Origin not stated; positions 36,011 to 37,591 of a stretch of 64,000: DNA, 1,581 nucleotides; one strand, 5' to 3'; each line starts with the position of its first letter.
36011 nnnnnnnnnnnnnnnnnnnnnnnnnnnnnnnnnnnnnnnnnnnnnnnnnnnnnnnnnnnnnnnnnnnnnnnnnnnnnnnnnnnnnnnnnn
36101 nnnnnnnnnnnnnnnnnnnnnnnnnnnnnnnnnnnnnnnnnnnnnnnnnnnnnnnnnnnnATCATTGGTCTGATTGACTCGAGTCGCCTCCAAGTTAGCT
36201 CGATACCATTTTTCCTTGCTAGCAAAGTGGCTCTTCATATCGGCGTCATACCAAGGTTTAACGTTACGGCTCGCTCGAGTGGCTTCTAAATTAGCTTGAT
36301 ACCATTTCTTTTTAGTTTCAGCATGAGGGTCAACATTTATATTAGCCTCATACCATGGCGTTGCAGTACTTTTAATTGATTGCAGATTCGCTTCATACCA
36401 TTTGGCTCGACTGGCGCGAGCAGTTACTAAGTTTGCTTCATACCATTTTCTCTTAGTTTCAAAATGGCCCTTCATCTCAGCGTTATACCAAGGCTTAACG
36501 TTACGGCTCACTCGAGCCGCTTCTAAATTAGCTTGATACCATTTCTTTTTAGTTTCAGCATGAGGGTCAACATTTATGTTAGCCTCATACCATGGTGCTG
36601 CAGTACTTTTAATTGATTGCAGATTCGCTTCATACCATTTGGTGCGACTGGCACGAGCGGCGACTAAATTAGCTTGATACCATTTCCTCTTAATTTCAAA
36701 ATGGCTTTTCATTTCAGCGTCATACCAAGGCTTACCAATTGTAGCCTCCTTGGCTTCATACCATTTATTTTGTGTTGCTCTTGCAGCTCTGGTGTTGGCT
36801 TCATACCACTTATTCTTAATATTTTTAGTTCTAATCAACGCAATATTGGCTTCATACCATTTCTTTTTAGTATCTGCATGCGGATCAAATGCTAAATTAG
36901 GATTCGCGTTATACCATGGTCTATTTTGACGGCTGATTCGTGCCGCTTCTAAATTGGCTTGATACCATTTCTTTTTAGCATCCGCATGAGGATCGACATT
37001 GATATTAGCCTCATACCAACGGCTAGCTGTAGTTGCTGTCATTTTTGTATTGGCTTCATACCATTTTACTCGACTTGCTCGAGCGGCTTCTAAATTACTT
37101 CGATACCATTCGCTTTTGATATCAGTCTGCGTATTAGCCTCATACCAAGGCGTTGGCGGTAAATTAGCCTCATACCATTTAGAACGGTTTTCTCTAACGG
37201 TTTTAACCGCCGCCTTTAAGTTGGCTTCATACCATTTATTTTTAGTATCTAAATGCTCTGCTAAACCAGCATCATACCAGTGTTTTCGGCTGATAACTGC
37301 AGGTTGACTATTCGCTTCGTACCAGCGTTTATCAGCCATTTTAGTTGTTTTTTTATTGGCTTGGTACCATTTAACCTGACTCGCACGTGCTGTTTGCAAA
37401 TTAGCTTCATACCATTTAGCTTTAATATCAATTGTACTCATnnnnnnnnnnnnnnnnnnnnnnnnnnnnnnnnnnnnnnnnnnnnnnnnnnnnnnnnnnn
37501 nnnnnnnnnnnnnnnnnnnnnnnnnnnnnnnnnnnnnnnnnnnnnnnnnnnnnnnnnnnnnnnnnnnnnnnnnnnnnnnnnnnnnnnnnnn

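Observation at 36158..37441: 427-aa protein made almost entirely of 27 WY(E/Q)AN repeats, with no family I can name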

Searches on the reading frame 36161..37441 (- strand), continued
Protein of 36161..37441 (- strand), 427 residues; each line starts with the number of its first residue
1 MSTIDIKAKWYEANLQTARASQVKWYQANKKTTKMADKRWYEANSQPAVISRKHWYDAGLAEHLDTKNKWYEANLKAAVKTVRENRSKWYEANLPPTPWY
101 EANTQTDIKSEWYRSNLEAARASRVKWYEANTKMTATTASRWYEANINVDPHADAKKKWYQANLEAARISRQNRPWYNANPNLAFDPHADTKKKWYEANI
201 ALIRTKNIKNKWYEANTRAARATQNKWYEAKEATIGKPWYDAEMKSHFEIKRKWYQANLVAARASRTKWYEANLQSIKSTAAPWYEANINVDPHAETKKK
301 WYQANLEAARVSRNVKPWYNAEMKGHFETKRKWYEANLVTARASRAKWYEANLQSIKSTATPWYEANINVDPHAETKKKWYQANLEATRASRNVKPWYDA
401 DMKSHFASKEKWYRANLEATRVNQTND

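Call 39: search_protein_representatives(protein=window:36161-37441:-)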
Query: 427 residues. Proteins with E-value up to 0.001 (for the whole library): 35; up to 1e-10: 5; up to 1e-30: 2. The best 35 are listed.
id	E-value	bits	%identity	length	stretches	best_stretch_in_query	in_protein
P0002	3.0e-32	128.5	51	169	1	62-224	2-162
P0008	4.4e-32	128.0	61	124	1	106-227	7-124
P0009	3.4e-22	95.4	83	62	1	142-194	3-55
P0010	1.9e-15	73.2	61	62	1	323-379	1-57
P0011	7.1e-11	58.1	60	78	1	65-137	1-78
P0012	7.9e-10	54.7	38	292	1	249-395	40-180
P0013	1.1e-09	54.2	47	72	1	2-71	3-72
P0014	2.5e-09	53.0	34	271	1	250-406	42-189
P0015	3.9e-08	49.1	53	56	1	22-299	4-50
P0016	7.7e-07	44.8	35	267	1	233-357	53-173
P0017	2.8e-06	43.0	55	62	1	61-111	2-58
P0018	4.4e-06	42.3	30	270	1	249-401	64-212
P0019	6.5e-06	41.8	73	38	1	1-33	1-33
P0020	7.2e-06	41.6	29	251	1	251-369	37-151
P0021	1.5e-05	40.6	31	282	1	249-386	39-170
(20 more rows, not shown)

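Call 51: predict_structure(protein=window:36161-37441:-)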
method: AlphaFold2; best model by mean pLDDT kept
length: 427 residues; sequences in the alignment: 1
mean_pLDDT: 55.6   pTM: 0.18
mean pLDDT of the five models: 55.6, 48.9, 46.8, 45.0, 41.0
residues with pLDDT >= 90: 0; 70-90: 68; 50-70: 211; < 50: 148
segments of 3 or more residues with pLDDT < 50: 33-35, 45-47, 93-112, 131-153, 171-188, 234-236, 275-278, 280-294, 308-320, 356-375, 387-397, 423-427
pLDDT, mean of each block of 10 residues (from residue 1): 72 77 66 53 51 59 72 74 67 43 35 54 58 39 33 54 61 40 43 62 63 64 61 47 63 72 62 52 35 51 57 43 64 70 64 50 34 48 54 45 63 68 45
secondary structure, 60 per line:
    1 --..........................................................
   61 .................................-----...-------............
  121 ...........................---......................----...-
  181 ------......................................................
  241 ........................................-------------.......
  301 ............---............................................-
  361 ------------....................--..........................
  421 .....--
elements in order: H3-93 H109-147 H151-172 H187-280 H294-312 H316-359 H373-392 H395-425

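Call 52: list_cluster_members(proteins=[window:36161-37441:-, L005:10001-11281:+, L006:10031-11218:+, L008:2121-3260:+, L011:9995-11260:+, L012:10004-11239:+, L019:10049-11290:+, L020:10001-11245:+, L021:10001-11230:+, L024:10001-11239:+])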
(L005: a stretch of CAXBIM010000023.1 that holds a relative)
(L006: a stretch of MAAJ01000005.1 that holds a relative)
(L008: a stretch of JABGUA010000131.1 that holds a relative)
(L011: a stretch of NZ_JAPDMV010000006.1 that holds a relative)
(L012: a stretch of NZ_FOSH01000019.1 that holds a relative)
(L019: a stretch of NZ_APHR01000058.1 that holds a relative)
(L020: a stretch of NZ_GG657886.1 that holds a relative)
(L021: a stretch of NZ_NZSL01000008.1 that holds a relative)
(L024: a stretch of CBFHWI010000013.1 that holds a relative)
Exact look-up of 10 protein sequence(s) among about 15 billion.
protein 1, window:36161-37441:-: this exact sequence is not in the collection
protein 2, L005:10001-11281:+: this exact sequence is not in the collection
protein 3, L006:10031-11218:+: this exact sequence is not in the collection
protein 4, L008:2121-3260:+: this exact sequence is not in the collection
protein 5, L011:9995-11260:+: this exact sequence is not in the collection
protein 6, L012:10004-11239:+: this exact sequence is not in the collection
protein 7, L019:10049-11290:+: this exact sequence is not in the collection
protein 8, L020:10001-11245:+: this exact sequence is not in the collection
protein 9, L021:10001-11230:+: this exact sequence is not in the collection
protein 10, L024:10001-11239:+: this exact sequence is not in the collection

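Call 67: search_solved_structures(query=P0018, max_evalue=1)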
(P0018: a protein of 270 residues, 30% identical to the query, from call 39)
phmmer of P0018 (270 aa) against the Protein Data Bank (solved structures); distinct sequences matched with E-value up to 1: 30.
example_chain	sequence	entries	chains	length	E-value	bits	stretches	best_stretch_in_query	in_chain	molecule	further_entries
3cmu_A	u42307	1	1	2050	1.5e-07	34.6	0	133-190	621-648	Protein recA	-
8d2k_A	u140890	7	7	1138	3.7e-07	33.3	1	154-262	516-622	CRISPR-associated endonuclease, Csn1 family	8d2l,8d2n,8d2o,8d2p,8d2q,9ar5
3cmt_A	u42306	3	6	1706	4.6e-07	33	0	133-161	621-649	Protein recA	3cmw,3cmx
3cmv_A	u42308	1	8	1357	7.5e-06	29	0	133-161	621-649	Protein recA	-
4h9d_A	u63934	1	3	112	5.8e-05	26.1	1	211-266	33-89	HNH endonuclease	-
8w2z_A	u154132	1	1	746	0.00041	23.4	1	193-264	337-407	HNH nuclease domain-containing protein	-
8zq9_B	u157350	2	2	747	0.00041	23.4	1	193-264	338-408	a protein | HNH nuclease domain-containing protein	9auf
8w2s_A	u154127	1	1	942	0.00055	22.9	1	193-264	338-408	HNH nuclease domain-containing protein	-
9k32_A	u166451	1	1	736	0.0033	20.4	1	211-264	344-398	HNH nuclease domain-containing protein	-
9k30_A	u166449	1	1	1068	0.0042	20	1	213-269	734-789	TbaIscB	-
9j1z_B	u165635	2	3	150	0.0077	19.2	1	180-267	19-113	CRISPR-associated endonuclease Cas9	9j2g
6jhw_B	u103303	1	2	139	0.0078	19.1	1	181-267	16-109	CRISPR-associated endonuclease Cas9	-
9wn6_B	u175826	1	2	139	0.0078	19.1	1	181-267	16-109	CRISPR-associated endonuclease Cas9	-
5vgb_A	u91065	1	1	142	0.0087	19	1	180-267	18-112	CRISPR-associated endonuclease Cas9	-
8zdr_C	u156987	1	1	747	0.0089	19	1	193-264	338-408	a protein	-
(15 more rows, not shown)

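Call 69: find_related_loci(query=A2, collection=viral_contigs, flank=5000)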
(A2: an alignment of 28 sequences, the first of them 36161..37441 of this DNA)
Query A2 (427 aa) in viral_contigs; peptide patterns used: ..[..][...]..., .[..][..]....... (x = any residue, [..] = any of these).
29 stretches matched a pattern, but none encodes a relative of the query by tblastn (E <= 1e-3).

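Call 71: search_protein_families(library=padloc, proteins=[window:36161-37441:-, P0018], max_evalue=0.01)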
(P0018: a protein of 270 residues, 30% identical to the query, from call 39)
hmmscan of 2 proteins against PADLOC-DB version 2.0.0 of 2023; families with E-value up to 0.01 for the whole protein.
window:36161-37441:- (427 aa): 0 families

P0018 (270 aa): 18 families
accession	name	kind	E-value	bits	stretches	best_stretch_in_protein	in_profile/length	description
PDLC00337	PtuB1|PtuB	-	3.9e-07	28.2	1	160-263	6-110/216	Unknown function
PDLC04248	PDC-M01B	-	1.7e-05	22.9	1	190-266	13-87/216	-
PDLC00973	Cas9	-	1.9e-05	21.4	1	155-266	545-664/830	CRISPR subtype II RNA-guided endonuclease Cas9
PDLC01256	Cas9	-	4.8e-05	20.4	1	163-266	463-567/711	"CAS-II-A,CAS-II-B,CAS-II-C; effector__SPE"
PDLC04251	PDC-M01B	-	8.5e-05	20.1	1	208-264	94-149/279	-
PDLC04264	PDC-M01B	-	0.00018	19.4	1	209-265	96-152/282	-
PDLC04255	PDC-M01B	-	0.00029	18.6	1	212-261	106-155/285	-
PDLC00323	PtuB1|PtuB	-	0.00047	17.9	1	202-260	22-83/215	Unknown function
PDLC04259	PDC-M01B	-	0.00054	18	1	214-264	95-145/277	-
PDLC04256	PDC-M01B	-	0.00073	17.2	1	211-264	104-157/285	-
PDLC00335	PtuB1|PtuB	-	0.00081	17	1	211-264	46-105/214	Unknown function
PDLC00325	PtuB1|PtuB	-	0.00091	16.9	1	210-261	48-105/213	Unknown function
PDLC03418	REase_II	-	0.0014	15.8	1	200-258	311-370/372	Type II restriction enzyme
PDLC00345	PtuB1|PtuB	-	0.0018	15.8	1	211-260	49-104/223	Unknown function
PDLC01460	Cas9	-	0.0021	14.3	1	169-265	455-555/901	"CAS-II-A,CAS-II-B,CAS-II-C; effector__SPE"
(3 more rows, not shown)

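Call 74: find_encoding_contigs(protein=P0004, flank=8000, max_places=2)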
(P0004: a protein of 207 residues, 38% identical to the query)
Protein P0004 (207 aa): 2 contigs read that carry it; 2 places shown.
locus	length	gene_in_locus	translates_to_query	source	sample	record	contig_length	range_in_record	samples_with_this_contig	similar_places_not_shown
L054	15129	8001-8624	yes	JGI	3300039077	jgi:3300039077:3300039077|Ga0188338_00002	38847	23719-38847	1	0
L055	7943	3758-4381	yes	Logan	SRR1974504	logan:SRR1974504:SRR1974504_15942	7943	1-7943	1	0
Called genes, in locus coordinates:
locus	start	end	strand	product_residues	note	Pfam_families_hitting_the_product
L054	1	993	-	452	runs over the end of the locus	PF00176:SNF2-rel_dom, PF00270:DEAD, PF04851:ResIII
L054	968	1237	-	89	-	-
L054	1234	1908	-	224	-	-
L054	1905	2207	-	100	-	PF01242:PTPS (weak)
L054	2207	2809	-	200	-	PF04055:Radical_SAM (weak)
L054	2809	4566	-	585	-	-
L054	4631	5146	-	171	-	PF10991:Enc34_ssDNA-bd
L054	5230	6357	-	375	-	PF10926:DUF2800, PF12705:PDDEXK_1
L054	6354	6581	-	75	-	PF13936:HTH_38 (faint), PF08299:Bac_DnaA_C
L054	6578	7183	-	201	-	-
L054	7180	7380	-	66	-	-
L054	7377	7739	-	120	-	-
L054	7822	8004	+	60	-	PF12728:HTH_17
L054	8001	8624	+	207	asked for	PF01844:HNH, PF14279:HNH_5 (weak)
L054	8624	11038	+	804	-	PF08707:PriCT_2, PF05272:VapE-like_dom (faint), PF19263:DUF5906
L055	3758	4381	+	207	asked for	PF01844:HNH, PF14279:HNH_5 (weak)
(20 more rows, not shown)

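Call 75: search_dna_similar(query=P0018, collection=phages, mode=protein, max_rows=15)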
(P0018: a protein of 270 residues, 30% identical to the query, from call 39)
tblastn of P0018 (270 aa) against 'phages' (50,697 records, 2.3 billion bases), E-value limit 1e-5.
Records with a match: 28; places in all: 28; records where one place covers at least 80% of the query: 12.
Best place of each record, by identity: <60% 28.
By first word of the organism name: Gordonia 6; Ralstonia 4; Streptomyces 4; Rhizobium 4; Bacillus 3; Synechococcus 2; Microbacterium 2; uncultured 1; Corynebacterium 1; Pseudanabaena 1.
By host as written in the record: Gordonia terrae 3612 5; Streptomyces griseus ATCC 10137 4; Ralstonia pseudosolanacearum I-31 (MT043) 3; - 3; Bacillus cereus JCM 2152 2; Microbacterium oxydans 2; Ralstonia pseudosolanacearum I-31 (MT035) 1; Bacillus thuringiensis 1; and 7 more.
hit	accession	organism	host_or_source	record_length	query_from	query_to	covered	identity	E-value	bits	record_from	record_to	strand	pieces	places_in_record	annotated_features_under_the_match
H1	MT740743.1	Ralstonia phage Hyacinthe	Ralstonia pseudosolanacearum I-31 ...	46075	30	270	89%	35.7%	5e-19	92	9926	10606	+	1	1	hypothetical protein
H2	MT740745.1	Ralstonia phage Raharianne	Ralstonia pseudosolanacearum I-31 ...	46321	30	270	89%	35.7%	5e-19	92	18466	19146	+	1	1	hypothetical protein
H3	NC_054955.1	Ralstonia phage Raharianne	Ralstonia pseudosolanacearum I-31 ...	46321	30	270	89%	35.7%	5e-19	92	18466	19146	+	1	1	endonuclease VII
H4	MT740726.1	Ralstonia phage Albius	Ralstonia pseudosolanacearum I-31 ...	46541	30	270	89%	35.7%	5e-19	92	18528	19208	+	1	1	hypothetical protein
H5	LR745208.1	uncultured phage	metagenomic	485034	24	260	88%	30.7%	2e-7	57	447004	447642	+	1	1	record has no annotation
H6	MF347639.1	Streptomyces phage Samisti12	Streptomyces griseus ATCC 10137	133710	28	257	85%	30.8%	1e-6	55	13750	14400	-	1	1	HNH endonuclease | hypothetical protein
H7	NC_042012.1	Streptomyces phage Samisti12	Streptomyces griseus ATCC 10137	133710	28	257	85%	30.8%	1e-6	55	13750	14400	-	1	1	endonuclease VII | hypothetical protein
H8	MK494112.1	Streptomyces phage EGole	Streptomyces griseus ATCC 10137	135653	28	257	85%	30.8%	1e-6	55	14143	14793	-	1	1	30: HNH endonuclease | 31: hypothetical protein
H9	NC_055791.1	Streptomyces phage EGole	Streptomyces griseus ATCC 10137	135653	28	257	85%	30.8%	1e-6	55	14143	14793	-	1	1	30: endonuclease VII | 31: hypothetical protein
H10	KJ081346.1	Bacillus phage BCP8-2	Bacillus cereus JCM 2152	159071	21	265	91%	28.5%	2e-12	73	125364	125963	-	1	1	putative HNH endonuclease | putative C-5 cytosine-specific DNA methylase II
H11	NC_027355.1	Bacillus phage BCP8-2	Bacillus cereus JCM 2152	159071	21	265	91%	28.5%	2e-12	73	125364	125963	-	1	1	endonuclease VII | DNA methyltransferase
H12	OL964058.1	Bacillus phage vB_BtM_BMBsp2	Bacillus thuringiensis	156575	21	265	91%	28.0%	6e-12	71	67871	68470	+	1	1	hypothetical protein | cytosine-specific DNA-methyltransferase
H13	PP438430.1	Synechococcus phage Ssp-JY40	Synechococcus sp.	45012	127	262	50%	39.7%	1e-13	76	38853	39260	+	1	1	HNH endonuclease protein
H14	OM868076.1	Synechococcus phage Yong-M3-232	Synechococcus sp. PCC 7002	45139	127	262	50%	39.7%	1e-13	76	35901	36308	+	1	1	HNH endonuclease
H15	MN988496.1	Rhizobium phage RHph_TM3_3_14B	Rhizobium etli T3_14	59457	163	270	40%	45.0%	2e-10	67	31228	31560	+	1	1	HNH endonuclease protein | ATP-dependent RNA-DNA and DNA-DNA helicase protein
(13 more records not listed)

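Call 87: search_protein_families(library=pfam, alignment_id=A4, max_evalue=0.001)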
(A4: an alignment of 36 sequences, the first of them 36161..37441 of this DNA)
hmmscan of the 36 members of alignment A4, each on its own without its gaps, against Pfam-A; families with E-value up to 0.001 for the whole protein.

A. member 1, window:36161-37441:- (427 aa): 1 family
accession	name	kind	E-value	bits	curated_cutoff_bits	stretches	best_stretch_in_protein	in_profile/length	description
PF05332.16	Vesi_VP2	-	0.00032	21.2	27.7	0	275-311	72-104/113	Vesivirus VP2 protein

B. families by the number of members that match (of 36 scanned): 7 families
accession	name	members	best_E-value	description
PF14279.12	HNH_5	15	9.1e-16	HNH endonuclease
PF01844.29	HNH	15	3.7e-13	HNH endonuclease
PF13395.12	HNH_4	7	1.3e-07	HNH endonuclease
PF05332.16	Vesi_VP2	1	0.00032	Vesivirus VP2 protein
PF03037.21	KMP11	1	0.00037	Kinetoplastid membrane protein 11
PF12482.14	DUF3701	1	0.00044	Phage integrase protein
PF02945.21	Endonuclease_7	1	0.00045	Recombination endonuclease VII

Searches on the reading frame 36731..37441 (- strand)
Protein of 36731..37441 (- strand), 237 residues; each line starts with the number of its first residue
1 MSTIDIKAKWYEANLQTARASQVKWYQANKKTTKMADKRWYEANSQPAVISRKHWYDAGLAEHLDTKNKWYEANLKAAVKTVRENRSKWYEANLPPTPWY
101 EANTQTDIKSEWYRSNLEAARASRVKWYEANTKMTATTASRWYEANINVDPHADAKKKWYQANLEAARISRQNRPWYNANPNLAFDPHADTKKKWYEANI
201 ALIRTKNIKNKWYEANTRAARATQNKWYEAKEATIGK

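Call 64: predict_structure(alignment_id=A6)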
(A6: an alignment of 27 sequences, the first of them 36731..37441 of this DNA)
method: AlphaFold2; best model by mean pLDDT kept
length: 237 residues; sequences in the alignment: 27
mean_pLDDT: 78.7   pTM: 0.30
mean pLDDT of the five models: 78.7, 78.4, 77.0, 72.6, 72.0
residues with pLDDT >= 90: 41; 70-90: 144; 50-70: 41; < 50: 11
segments of 3 or more residues with pLDDT < 50: 50-52
pLDDT, mean of each block of 10 residues (from residue 1): 69 85 81 66 53 59 81 83 85 67 65 89 90 80 71 81 85 79 72 85 88 94 96 89
secondary structure, 60 per line:
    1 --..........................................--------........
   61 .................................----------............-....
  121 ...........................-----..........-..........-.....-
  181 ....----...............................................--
elements in order: H3-44 H53-93 H104-115 H117-147 H153-162 H164-173 H175-179 H181-184 H189-235

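Call 68: fold_search(model_id=the predicted structure, library=pdb)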
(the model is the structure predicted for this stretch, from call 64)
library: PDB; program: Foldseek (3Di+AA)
matches with E <= 10: 0; with E <= 0.001: 0
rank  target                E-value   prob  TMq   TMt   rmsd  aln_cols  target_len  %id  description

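Call 79: fold_search(model_id=the predicted structure, library=viral)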
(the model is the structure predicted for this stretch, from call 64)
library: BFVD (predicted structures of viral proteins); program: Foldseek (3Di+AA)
matches with E <= 10: 5; with E <= 0.001: 0
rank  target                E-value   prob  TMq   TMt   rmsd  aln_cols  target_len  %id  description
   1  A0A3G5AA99            6.1e+00  0.06  0.09  0.05  11.7        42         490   31  Uncharacterized protein [Hyperionvirus sp.]
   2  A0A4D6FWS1            6.1e+00  0.01  0.14  0.10  26.2       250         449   14  Polyprotein (Fragment) [atypical porcine pestivirus]
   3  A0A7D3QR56            7.1e+00  0.01  0.10  0.14  18.5       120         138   11  (no name in the UniProt tables at hand)
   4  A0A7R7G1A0            8.2e+00  0.02  0.16  0.16  12.9       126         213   15  (no name in the UniProt tables at hand)
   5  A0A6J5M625            8.8e+00  0.02  0.17  0.07  23.4       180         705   19  Uncharacterized protein [uncultured Caudovirales phage]
